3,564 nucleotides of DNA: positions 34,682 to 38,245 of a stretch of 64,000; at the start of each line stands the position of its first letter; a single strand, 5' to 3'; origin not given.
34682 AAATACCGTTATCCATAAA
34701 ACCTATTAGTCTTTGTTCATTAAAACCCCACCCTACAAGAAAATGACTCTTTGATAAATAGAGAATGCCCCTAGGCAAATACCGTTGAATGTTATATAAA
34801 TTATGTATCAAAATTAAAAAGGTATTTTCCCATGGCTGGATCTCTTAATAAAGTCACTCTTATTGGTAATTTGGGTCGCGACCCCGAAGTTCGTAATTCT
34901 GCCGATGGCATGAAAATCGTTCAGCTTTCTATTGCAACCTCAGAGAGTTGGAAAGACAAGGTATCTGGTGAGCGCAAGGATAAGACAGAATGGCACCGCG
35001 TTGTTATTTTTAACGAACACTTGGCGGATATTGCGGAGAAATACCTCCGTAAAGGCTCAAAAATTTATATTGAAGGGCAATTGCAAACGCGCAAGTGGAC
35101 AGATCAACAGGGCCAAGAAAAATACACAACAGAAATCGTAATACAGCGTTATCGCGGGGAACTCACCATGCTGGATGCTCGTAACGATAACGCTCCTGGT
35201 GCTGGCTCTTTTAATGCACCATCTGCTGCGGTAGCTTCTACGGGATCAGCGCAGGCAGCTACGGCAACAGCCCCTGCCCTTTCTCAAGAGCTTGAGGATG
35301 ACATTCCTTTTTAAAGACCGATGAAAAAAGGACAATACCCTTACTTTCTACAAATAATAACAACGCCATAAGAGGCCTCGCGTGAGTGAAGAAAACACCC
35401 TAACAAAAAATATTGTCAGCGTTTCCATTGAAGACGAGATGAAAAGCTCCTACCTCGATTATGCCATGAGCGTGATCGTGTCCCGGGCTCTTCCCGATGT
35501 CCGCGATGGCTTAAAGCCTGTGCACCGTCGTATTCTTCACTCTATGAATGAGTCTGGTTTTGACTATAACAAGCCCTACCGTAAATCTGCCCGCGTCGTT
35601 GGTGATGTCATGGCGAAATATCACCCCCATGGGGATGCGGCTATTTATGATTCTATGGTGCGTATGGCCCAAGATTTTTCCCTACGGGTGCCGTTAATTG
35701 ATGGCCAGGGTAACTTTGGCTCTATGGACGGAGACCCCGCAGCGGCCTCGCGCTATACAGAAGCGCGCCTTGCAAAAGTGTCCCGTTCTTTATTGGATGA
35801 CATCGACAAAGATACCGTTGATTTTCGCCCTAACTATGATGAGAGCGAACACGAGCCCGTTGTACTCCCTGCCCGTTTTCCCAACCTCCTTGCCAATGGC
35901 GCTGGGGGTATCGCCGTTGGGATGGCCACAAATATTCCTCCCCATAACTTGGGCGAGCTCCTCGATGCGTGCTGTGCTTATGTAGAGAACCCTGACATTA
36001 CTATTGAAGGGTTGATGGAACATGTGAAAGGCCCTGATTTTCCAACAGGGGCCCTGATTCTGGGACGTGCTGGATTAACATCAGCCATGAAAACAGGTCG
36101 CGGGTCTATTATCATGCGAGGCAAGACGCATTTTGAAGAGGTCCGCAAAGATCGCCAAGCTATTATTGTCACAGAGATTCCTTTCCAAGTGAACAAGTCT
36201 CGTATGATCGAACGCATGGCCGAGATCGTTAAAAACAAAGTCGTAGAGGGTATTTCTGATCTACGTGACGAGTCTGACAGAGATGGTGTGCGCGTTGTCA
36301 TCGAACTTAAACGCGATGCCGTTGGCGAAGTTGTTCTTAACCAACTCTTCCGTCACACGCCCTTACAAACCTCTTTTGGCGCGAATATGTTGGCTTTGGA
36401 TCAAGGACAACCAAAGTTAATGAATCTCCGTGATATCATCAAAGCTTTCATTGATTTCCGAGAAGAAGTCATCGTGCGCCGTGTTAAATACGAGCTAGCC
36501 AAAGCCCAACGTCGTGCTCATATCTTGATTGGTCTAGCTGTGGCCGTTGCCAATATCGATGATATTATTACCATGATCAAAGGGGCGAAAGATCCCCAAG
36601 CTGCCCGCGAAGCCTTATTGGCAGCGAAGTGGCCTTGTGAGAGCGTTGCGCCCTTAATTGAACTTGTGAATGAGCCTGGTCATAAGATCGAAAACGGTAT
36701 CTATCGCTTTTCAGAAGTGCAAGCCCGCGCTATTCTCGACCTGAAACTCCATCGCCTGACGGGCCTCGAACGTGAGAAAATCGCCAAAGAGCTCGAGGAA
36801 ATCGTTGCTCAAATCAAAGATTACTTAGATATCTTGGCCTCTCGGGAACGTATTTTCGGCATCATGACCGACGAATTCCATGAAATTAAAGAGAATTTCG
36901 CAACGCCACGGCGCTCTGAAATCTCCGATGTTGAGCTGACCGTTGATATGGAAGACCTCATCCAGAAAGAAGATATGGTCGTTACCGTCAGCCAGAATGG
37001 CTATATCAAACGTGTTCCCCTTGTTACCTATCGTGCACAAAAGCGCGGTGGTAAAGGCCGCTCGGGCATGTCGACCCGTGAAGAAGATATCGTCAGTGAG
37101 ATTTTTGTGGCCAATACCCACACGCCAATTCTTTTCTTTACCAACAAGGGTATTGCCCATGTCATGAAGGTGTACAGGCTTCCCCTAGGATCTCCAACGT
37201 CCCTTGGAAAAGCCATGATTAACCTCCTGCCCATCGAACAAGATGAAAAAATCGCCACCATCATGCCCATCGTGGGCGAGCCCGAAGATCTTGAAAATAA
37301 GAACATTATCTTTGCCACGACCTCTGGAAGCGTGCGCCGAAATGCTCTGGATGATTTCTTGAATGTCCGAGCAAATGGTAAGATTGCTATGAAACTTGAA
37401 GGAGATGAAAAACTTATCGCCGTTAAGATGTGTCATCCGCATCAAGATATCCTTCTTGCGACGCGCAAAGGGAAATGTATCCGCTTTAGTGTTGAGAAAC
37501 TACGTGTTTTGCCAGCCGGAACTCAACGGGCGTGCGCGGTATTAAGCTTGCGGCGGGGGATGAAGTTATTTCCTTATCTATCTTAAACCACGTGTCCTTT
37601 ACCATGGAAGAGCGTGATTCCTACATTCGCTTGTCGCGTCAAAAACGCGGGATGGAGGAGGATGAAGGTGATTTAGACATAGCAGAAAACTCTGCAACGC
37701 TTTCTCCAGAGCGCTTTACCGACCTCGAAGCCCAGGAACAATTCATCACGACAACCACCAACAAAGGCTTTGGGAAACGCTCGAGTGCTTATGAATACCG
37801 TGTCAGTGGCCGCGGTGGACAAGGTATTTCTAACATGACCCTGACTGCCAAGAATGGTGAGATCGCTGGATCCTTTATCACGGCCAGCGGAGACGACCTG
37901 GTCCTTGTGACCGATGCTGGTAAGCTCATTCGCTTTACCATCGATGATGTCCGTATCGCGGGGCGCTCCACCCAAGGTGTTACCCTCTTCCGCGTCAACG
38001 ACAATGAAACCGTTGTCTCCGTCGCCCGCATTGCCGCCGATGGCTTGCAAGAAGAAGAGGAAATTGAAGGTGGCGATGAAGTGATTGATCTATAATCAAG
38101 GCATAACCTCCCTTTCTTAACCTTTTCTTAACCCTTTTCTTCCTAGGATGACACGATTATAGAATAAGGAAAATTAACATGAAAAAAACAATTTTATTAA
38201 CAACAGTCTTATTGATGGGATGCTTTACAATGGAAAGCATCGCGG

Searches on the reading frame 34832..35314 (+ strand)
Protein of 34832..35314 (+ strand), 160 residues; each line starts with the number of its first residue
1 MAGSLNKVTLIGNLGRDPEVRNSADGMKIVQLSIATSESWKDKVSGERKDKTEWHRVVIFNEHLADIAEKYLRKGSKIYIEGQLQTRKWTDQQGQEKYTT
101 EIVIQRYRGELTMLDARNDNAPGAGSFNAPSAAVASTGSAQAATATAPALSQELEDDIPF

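Call 64: search_protein_families(library=pfam, proteins=[window:34832-35314:+], max_evalue=0.001)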
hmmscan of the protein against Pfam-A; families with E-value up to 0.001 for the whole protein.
window:34832-35314:+ (160 aa): 1 family
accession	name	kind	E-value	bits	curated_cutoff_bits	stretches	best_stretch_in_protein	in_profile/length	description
PF00436.31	SSB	-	3.8e-37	126.9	26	1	5-106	1-100/104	Single-strand binding protein family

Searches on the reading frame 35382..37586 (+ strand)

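Call 19: search_protein_families(library=pfam, proteins=[window:35382-37586:+], max_evalue=0.0001)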
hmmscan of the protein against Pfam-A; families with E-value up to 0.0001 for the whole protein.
window:35382-37586:+ (734 aa): 2 families
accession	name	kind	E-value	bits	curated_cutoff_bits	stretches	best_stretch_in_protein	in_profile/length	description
PF00521.26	DNA_topoisoIV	-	4.7e-160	533.6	31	1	35-499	1-431/432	DNA gyrase/topoisomerase IV, subunit A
PF03989.18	DNA_gyraseA_C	-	2e-32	110.8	27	2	531-578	1-48/48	DNA gyrase C-terminal domain, beta-propeller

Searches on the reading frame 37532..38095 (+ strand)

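Call 65: search_protein_families(library=pfam, proteins=[window:37532-38095:+], max_evalue=0.001)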
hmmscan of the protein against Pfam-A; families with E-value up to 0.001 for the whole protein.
window:37532-38095:+ (187 aa): 1 family
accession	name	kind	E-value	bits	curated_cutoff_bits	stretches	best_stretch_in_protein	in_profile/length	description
PF03989.18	DNA_gyraseA_C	-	2.1e-25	88.3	27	2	121-167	1-47/48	DNA gyrase C-terminal domain, beta-propeller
